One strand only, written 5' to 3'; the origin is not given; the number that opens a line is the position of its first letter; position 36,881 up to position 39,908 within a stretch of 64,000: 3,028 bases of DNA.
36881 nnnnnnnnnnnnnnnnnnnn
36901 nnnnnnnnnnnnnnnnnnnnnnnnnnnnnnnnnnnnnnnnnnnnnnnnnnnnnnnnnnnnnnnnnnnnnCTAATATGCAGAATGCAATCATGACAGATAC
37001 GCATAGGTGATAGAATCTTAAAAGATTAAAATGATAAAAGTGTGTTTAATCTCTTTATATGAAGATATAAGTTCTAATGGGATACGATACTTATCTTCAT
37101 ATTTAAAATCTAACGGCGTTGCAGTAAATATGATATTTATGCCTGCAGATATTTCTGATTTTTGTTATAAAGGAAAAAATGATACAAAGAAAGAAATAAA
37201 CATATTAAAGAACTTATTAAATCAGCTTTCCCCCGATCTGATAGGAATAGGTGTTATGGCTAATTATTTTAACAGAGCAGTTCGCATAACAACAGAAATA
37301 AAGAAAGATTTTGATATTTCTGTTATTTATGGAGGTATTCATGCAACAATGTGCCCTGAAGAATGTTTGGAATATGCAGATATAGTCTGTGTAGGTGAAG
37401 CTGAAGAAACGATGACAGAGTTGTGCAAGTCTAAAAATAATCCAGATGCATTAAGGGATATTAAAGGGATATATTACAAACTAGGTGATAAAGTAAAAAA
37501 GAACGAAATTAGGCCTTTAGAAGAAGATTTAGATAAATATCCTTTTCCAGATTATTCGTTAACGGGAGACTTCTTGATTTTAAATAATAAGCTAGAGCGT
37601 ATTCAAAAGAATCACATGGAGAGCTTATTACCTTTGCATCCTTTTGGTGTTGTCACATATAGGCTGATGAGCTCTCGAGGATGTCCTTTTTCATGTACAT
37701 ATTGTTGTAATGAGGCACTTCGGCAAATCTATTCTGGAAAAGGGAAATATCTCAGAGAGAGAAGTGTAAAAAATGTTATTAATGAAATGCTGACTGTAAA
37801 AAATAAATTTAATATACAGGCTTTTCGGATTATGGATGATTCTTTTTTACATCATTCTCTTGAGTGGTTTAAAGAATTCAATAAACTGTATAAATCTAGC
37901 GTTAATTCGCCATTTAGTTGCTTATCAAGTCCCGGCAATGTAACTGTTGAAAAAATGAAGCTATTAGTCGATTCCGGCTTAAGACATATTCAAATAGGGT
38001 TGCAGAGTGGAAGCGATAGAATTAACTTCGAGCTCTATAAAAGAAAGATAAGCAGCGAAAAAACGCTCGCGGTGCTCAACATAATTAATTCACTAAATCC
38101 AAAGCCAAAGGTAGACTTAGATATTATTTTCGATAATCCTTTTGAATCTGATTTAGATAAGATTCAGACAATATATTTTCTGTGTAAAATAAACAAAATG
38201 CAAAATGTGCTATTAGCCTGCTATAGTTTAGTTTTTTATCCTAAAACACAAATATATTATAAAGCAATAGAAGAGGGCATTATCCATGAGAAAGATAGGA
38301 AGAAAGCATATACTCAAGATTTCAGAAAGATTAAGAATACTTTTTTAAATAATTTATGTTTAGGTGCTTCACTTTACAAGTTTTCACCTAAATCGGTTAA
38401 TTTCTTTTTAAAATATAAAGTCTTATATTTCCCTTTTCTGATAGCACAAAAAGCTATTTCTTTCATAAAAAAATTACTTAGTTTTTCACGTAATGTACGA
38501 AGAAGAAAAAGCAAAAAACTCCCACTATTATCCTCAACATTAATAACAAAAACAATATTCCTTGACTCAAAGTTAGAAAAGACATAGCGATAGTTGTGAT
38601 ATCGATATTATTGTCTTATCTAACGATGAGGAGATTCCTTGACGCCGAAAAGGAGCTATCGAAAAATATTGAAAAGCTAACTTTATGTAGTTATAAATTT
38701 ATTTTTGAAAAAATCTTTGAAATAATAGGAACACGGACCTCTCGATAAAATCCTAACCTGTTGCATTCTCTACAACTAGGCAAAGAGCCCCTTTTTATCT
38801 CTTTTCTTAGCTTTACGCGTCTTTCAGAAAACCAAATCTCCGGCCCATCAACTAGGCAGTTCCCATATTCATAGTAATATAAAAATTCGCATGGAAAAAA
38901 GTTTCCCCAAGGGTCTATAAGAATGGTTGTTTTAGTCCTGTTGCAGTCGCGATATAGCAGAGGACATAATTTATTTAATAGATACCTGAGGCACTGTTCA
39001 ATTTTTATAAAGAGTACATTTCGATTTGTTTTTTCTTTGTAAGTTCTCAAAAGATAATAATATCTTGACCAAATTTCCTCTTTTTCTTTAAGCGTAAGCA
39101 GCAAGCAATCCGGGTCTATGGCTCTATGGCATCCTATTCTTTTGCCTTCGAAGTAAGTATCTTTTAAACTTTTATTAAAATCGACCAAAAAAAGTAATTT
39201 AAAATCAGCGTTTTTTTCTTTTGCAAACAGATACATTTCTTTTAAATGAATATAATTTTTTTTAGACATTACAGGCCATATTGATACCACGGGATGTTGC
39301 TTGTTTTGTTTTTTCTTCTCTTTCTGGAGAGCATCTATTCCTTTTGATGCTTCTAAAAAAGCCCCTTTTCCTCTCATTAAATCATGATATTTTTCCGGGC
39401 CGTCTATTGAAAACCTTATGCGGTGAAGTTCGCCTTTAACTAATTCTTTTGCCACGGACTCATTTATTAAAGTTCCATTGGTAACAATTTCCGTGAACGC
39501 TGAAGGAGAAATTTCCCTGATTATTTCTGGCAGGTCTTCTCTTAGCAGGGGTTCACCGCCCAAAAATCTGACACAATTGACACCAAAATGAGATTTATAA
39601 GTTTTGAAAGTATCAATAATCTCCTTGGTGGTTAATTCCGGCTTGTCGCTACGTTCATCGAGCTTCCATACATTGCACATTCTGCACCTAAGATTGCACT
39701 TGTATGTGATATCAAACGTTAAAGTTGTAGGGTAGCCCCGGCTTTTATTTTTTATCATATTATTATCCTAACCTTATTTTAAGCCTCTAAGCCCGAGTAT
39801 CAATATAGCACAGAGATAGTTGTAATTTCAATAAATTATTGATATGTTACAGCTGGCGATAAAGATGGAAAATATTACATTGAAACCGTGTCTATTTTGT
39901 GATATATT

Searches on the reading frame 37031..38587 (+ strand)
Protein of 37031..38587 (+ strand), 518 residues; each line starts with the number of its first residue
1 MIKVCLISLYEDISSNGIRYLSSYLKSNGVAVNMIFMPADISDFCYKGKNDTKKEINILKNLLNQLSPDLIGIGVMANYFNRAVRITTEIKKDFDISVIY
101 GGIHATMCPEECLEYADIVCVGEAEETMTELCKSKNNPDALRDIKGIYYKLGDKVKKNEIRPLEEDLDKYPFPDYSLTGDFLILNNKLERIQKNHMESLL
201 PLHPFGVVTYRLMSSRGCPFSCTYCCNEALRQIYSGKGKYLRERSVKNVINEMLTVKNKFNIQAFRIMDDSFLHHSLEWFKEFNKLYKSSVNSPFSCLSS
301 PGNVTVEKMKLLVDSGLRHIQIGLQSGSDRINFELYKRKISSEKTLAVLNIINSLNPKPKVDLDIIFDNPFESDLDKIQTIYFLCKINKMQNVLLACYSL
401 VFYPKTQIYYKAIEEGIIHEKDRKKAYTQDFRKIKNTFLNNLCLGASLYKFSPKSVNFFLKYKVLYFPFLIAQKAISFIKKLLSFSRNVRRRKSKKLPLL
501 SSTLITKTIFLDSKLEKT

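Call 7: search_protein_families(library=pfam, proteins=[window:37031-38587:+], max_evalue=0.01)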
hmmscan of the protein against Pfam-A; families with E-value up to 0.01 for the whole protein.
window:37031-38587:+ (518 aa): 3 families
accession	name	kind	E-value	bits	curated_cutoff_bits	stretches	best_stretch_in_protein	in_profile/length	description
PF04055.27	Radical_SAM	-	4e-15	56.8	29.5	1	215-356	4-140/166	Radical SAM superfamily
PF02310.24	B12-binding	-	2.7e-14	53.5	32.1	1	3-131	2-120/121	B12 binding domain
PF19864.5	Radical_SAM_N2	-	0.00011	22.2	29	1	93-134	84-124/151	Radical SAM proteins, N-terminal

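Call 8: search_protein_families(library=ncbifam, proteins=[window:37031-38587:+], max_evalue=0.01)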
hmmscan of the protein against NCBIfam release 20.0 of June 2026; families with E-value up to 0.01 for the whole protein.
window:37031-38587:+ (518 aa): 26 families (the best 25 are shown)
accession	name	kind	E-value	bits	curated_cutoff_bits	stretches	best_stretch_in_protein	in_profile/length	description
TIGR04013.1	B12_SAM_MJ_1487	hypoth_equivalog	1.6e-27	96.4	251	1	50-392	26-338/382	TIGR04013 family B12-binding domain/radical SAM domain-containing protein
TIGR04072.2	rSAM_ladder_B12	equivalog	4.8e-25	88.1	360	2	212-422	183-382/443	lipid biosynthesis B12-binding/radical SAM protein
TIGR03471.1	HpnJ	equivalog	9.6e-25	87.4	577.6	1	76-425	77-400/472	hopanoid biosynthesis associated radical SAM protein HpnJ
NF050148.1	rSAM_ApyD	equivalog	2.1e-19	69.4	750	1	65-407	72-388/645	RiPP biosynthesis radical SAM protein ApyD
TIGR02026.1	BchE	equivalog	1.5e-16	60.3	481.35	1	59-325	55-306/497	magnesium-protoporphyrin IX monomethyl ester anaerobic oxidative cyclase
TIGR04190.1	B12_SAM_Ta0216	equivalog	1.5e-15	56.8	500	1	16-289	38-297/554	TIGR04190 family B12-binding domain/radical SAM domain protein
NF038361.1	rSAM_Sden_1168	equivalog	7.2e-15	54.5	575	1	81-344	158-410/560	Sden_1168 family B12-binding radical SAM P-methyltransferase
TIGR03975.1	rSAM_ocin_1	subfamily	2.7e-14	52.6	281.85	1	43-331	104-377/606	RiPP maturation radical SAM C-methyltransferase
NF033712.0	B12_rSAM_KedN5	subfamily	1.5e-10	40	700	1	20-225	18-211/624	KedN5 family methylcobalamin-dependent radical SAM C-methyltransferase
TIGR04479.1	bcpD_PhpK_rSAM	subfamily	2.5e-10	39.3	600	1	211-345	243-370/504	PhpK family radical SAM P-methyltransferase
TIGR04385.1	B12_rSAM_cofa1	equivalog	2.1e-09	37.1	450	1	91-352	95-331/438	B12 lower ligand biosynthesis radical SAM protein BzaD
TIGR04367.1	HpnR_B12_rSAM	equivalog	3.1e-09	35.9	650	1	215-394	192-359/490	hopanoid C-3 methylase HpnR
TIGR01579.1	MiaB-like-C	equivalog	2.3e-08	33.7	357.05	1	304-399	234-329/416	tRNA (N(6)-L-threonylcarbamoyladenosine(37)-C(2))-methylthiotransferase MtaB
TIGR04295.1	B12_rSAM_oligo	hypoth_equivalog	2.9e-08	32.9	400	1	98-272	104-255/422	TIGR04295 family B12-binding domain-containing radical SAM protein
TIGR04014.1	B12_SAM_MJ_0865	equivalog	6.2e-08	31.8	360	1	90-168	63-141/434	methyl-coenzyme M reductase glutamine C-methyltransferase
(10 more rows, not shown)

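Call 46: find_homologous_proteins(query=window:37031-38587:+, max_evalue=1e-10)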
Query window:37031-38587:+ (518 aa): 1383 proteins with E <= 1e-10 among 8000 candidates; the best 120 are listed.
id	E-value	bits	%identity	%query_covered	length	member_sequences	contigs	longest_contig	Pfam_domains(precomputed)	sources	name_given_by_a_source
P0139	0.0e+0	1161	100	100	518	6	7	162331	PF04055.28,PF02310.25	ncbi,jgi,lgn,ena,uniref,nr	ncbi:MAG: hypothetical protein COS99_03425 [Candidatus Omnitrophica bacterium CG07_land_8_20_14_0_80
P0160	2.0e-171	589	54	96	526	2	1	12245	PF04055.28,PF02310.25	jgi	jgi:anaerobic magnesium-protoporphyrin IX monomethyl ester cyclase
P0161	5.0e-164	565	52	92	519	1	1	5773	PF04055.28,PF19864.6,PF02310.25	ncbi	-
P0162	4.3e-155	535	50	93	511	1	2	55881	PF04055.28,PF02310.25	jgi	-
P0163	3.0e-150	519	49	89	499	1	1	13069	PF04055.28,PF19864.6,PF02310.25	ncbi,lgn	ncbi:MAG: cobalamin-dependent protein [Candidatus Omnitrophota bacterium]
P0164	4.3e-138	479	52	81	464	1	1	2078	PF04055.28,PF19864.6,PF02310.25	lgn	-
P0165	2.6e-131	457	67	57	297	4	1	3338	PF04055.28,PF19864.6,PF02310.25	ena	-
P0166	2.6e-101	358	40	92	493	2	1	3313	PF04055.28,PF02310.25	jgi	-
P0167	1.3e-99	352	40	97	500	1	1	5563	PF04055.28,PF02310.25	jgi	jgi:radical SAM superfamily enzyme YgiQ (UPF0313 family)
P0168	1.6e-99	352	40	93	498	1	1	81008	PF04055.28,PF02310.25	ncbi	-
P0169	1.9e-99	352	39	91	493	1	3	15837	PF04055.28,PF19864.6,PF02310.25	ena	-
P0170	2.8e-99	351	39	91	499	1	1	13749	PF04055.28,PF02310.25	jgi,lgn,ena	-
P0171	5.1e-99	350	37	96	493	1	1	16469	PF04055.28,PF19864.6,PF02310.25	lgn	-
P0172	2.4e-98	348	41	81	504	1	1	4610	PF04055.28,PF19864.6,PF02310.25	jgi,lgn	-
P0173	6.6e-98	347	42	83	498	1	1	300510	PF04055.28,PF02310.25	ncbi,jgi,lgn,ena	ncbi:MAG: radical SAM protein [Candidatus Buchananbacteria bacterium]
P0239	6.9e-79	284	36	81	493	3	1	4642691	PF04055.28,PF02310.25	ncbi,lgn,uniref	ncbi:MAG: radical SAM protein [Candidatus Electrothrix sp. GW3-4]|uniref:B12-binding domain-containi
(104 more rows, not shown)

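Call 47: find_encoding_contigs(protein=P0162, flank=8000, max_places=1)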
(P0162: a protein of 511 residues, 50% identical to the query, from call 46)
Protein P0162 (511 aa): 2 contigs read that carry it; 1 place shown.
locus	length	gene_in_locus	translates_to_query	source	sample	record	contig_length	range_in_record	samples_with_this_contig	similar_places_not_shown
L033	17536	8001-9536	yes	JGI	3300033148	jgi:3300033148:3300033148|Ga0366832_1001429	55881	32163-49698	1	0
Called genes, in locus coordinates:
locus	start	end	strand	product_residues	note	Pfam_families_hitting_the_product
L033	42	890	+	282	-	PF00248:Aldo_ket_red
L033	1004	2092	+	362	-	PF01408:GFO_IDH_MocA, PF22725:GFO_IDH_MocA_C3, PF02894:GFO_IDH_MocA_C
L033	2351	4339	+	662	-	PF07940:Hepar_II_III_C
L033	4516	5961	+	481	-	PF23019:DUF7033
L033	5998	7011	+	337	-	PF02388:FemAB (faint), PF13480:Acetyltransf_6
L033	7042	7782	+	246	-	PF13489:Methyltransf_23 (weak), PF13649:Methyltransf_25, PF13847:Methyltransf_31, PF08241:Methyltransf_11, PF08242:Methyltransf_12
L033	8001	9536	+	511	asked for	PF02310:B12-binding, PF04055:Radical_SAM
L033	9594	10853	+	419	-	PF13579:Glyco_trans_4_4, PF13439:Glyco_transf_4, PF20706:GT4-conflict, PF00534:Glycos_transf_1, PF13692:Glyco_trans_1_4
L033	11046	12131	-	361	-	PF13641:Glyco_tranf_2_3, PF00535:Glycos_transf_2, PF10111:Glyco_tranf_2_2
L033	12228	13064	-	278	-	PF01073:3Beta_HSD, PF01370:Epimerase, PF02719:Polysacc_synt_2, PF04321:RmlD_sub_bind (weak), PF07993:NAD_binding_4 (faint), PF13460:NAD_binding_10, PF16363:GDP_Man_Dehyd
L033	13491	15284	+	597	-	PF25840:Ulvan_lyase_N (faint)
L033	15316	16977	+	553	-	PF13320:GH123_cat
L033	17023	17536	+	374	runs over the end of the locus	-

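Call 48: find_encoding_contigs(protein=P0173, flank=8000, max_places=1)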
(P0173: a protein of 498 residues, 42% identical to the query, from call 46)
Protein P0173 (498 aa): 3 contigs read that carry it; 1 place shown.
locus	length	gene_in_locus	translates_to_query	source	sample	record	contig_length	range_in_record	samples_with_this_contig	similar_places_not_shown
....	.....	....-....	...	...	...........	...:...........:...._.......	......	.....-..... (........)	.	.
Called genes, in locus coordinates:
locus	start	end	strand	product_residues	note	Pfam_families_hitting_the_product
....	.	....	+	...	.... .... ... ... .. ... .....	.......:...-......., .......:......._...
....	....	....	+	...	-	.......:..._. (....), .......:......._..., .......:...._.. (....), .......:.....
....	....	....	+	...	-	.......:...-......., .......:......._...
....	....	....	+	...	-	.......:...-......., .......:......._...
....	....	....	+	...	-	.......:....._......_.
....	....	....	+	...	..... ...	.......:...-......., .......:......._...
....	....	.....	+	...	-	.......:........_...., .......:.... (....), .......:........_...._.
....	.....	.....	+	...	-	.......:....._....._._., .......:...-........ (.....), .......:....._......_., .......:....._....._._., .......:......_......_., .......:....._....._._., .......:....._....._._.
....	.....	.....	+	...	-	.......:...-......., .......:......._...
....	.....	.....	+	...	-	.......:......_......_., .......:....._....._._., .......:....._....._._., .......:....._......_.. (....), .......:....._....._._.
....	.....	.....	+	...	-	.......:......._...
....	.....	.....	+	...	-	-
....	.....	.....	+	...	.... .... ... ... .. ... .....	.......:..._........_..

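Call 49: find_encoding_contigs(protein=P0239, flank=8000, max_places=1)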
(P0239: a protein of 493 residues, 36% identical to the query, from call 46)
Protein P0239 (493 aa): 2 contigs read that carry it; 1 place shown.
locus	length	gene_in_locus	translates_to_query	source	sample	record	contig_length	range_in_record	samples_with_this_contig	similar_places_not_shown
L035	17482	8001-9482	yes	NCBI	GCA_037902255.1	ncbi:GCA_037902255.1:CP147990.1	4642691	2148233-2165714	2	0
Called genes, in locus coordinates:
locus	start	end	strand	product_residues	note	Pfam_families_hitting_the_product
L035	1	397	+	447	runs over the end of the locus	PF02310:B12-binding, PF04055:Radical_SAM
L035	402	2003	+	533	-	PF01663:Phosphodiest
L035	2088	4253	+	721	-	PF02706:Wzz (weak), PF13807:GNVR (weak), PF13614:AAA_31 (faint)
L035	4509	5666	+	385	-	PF05935:Arylsulfotrans, PF14269:Arylsulfotran_2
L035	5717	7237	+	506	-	PF04932:Wzy_C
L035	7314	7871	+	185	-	PF00685:Sulfotransfer_1 (weak), PF13469:Sulfotransfer_3 (weak)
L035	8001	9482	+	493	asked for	PF02310:B12-binding, PF04055:Radical_SAM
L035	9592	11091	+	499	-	-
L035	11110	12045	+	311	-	PF13593:SBF_like, PF01758:SBF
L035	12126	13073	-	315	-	PF03692:CxxCxxCC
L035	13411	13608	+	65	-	-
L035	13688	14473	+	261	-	PF02811:PHP, PF13263:PHP_C (faint)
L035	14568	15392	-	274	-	PF03781:FGE-sulfatase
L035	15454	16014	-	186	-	PF05685:Uma2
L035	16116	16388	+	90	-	PF02604:PhdYeFM_antitox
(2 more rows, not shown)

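Call 64: find_encoding_contigs(protein=window:37031-38587:+, flank=4000, max_places=10)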
Protein window:37031-38587:+ (518 aa): 14 contigs read that carry it; 10 places shown.
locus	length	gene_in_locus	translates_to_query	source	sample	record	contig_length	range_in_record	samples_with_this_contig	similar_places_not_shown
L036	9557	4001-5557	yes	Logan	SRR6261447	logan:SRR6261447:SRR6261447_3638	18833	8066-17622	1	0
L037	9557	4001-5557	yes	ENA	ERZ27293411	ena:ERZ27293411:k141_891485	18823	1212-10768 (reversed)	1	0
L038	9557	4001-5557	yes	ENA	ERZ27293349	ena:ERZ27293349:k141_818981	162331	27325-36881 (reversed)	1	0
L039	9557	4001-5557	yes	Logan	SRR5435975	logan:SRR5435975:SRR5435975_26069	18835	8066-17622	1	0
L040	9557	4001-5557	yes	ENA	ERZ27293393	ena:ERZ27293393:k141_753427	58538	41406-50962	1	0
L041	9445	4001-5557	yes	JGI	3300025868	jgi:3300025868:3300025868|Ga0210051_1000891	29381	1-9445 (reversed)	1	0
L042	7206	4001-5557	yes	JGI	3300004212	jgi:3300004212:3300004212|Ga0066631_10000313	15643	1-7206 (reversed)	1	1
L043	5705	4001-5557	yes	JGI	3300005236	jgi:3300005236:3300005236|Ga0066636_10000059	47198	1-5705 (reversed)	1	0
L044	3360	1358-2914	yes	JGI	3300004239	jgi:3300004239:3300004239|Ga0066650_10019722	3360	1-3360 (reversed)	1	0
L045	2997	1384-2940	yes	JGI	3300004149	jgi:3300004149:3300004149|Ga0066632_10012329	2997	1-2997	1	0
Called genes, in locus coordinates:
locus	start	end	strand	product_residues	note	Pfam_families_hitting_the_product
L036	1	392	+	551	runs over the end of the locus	-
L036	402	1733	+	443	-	PF01593:Amino_oxidase (faint), PF13450:NAD_binding_8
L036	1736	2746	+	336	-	PF00535:Glycos_transf_2, PF10111:Glyco_tranf_2_2, PF13641:Glyco_tranf_2_3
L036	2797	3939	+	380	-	PF13439:Glyco_transf_4, PF13579:Glyco_trans_4_4, PF20706:GT4-conflict, PF00534:Glycos_transf_1, PF13692:Glyco_trans_1_4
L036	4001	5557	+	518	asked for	PF02310:B12-binding, PF04055:Radical_SAM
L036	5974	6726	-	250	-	PF04055:Radical_SAM, PF13353:Fer4_12 (faint)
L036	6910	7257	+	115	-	-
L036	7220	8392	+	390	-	PF04055:Radical_SAM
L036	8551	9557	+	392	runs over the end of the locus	PF13439:Glyco_transf_4 (weak), PF00534:Glycos_transf_1 (weak), PF26337:Gtf3_C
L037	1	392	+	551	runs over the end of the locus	-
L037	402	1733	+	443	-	PF01593:Amino_oxidase (faint), PF13450:NAD_binding_8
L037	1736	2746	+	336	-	PF00535:Glycos_transf_2, PF10111:Glyco_tranf_2_2, PF13641:Glyco_tranf_2_3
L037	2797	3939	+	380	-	PF13439:Glyco_transf_4, PF13579:Glyco_trans_4_4, PF20706:GT4-conflict, PF00534:Glycos_transf_1, PF13692:Glyco_trans_1_4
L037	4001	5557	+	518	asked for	PF02310:B12-binding, PF04055:Radical_SAM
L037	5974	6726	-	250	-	PF04055:Radical_SAM, PF13353:Fer4_12 (faint)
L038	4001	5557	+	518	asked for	PF02310:B12-binding, PF04055:Radical_SAM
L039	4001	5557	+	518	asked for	PF02310:B12-binding, PF04055:Radical_SAM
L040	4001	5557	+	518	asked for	PF02310:B12-binding, PF04055:Radical_SAM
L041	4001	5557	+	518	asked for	PF02310:B12-binding, PF04055:Radical_SAM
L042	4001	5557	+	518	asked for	PF02310:B12-binding, PF04055:Radical_SAM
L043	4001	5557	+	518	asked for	PF02310:B12-binding, PF04055:Radical_SAM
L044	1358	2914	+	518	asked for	PF02310:B12-binding, PF04055:Radical_SAM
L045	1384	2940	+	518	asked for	PF02310:B12-binding, PF04055:Radical_SAM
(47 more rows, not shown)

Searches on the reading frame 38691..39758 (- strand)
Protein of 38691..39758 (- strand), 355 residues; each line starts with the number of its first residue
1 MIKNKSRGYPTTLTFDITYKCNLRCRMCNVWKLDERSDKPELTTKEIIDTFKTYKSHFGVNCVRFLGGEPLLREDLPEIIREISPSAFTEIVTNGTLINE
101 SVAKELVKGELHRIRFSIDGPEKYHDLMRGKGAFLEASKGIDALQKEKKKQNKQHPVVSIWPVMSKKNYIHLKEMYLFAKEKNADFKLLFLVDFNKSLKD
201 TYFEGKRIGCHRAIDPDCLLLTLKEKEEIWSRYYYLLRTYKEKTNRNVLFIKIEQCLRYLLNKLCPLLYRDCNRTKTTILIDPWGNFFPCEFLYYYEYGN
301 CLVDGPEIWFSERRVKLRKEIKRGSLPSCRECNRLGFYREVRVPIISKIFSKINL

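Call 7: search_protein_families(library=pfam, proteins=[window:38691-39758:-], max_evalue=0.01)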
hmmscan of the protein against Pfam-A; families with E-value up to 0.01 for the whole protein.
window:38691-39758:- (355 aa): 3 families
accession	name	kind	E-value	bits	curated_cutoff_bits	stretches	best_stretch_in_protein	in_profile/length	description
PF04055.27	Radical_SAM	-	5.4e-24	85.7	29.5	1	17-178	3-165/166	Radical SAM superfamily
PF13186.11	SPASM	-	1.1e-05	26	21.5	1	272-333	1-67/67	Iron-sulfur cluster-binding domain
PF13353.11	Fer4_12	-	2.5e-05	25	22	1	20-121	14-116/137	4Fe-4S single cluster domain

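Call 8: search_protein_families(library=ncbifam, proteins=[window:38691-39758:-], max_evalue=0.01)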
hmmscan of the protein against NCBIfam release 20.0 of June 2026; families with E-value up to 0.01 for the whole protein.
window:38691-39758:- (355 aa): 74 families (the best 25 are shown)
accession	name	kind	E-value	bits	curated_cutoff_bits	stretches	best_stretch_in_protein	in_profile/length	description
NF050035.1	rSAM_WgK_link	exception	2.3e-25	89.4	650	1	9-147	7-146/367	radical SAM/SPASM peptide maturase WgkB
TIGR04317.1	W_rSAM_matur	equivalog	5.6e-25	88.2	380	1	12-333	5-314/349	tungsten cofactor oxidoreductase radical SAM maturase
TIGR04250.1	SCM_rSAM_ScmE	equivalog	4.7e-24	84.9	400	1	10-148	2-141/358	SynChlorMet cassette radical SAM/SPASM protein ScmE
TIGR03961.1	rSAM_PTO1314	hypoth_equivalog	2.1e-23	83.2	306.05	1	13-183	25-182/332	PTO1314 family radical SAM protein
NF001199.0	PRK00164.2-1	equivalog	2.4e-23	82.8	231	1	12-203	13-199/308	GTP 3',8-cyclase MoaA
TIGR02668.1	moaA_archaeal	equivalog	1.5e-22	80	325.25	1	13-195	12-190/303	GTP 3',8-cyclase MoaA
TIGR02666.1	moaA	equivalog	2e-21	76.3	284.05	1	15-199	14-199/336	GTP 3',8-cyclase MoaA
TIGR04347.1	pseudo_SAM_Halo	equivalog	8e-21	74.7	525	1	13-146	40-173/390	TIGR04347 family pseudo-SAM/SPASM protein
TIGR03962.1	mycofact_rSAM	equivalog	1e-20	74.2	265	1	10-189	11-183/339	mycofactocin radical SAM maturase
TIGR04054.1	rSAM_NirJ1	equivalog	1.2e-20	73.5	650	1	8-185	33-203/387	putative heme d1 biosynthesis radical SAM protein NirJ1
TIGR04546.1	rSAM_ahbC_deAc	equivalog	2.5e-19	69.3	650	1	14-150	42-178/390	12,18-didecarboxysiroheme deacetylase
TIGR04051.1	rSAM_NirJ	equivalog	6.9e-19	68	515.45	1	15-185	6-169/354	heme d1 biosynthesis radical SAM protein NirJ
TIGR04545.1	rSAM_ahbD_hemeb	equivalog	9.7e-19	68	500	1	14-191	3-175/339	heme b synthase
NF045574.1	sacti_mat_StsB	exception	2.1e-18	66.4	625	1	14-156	99-240/466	StsB family radical SAM/SPASM domain sactipeptide maturase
TIGR04311.1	rSAM_Geo_metal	subfamily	3.2e-18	66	400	1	9-189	1-184/423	radical SAM/SPASM family putative metalloenzyme maturase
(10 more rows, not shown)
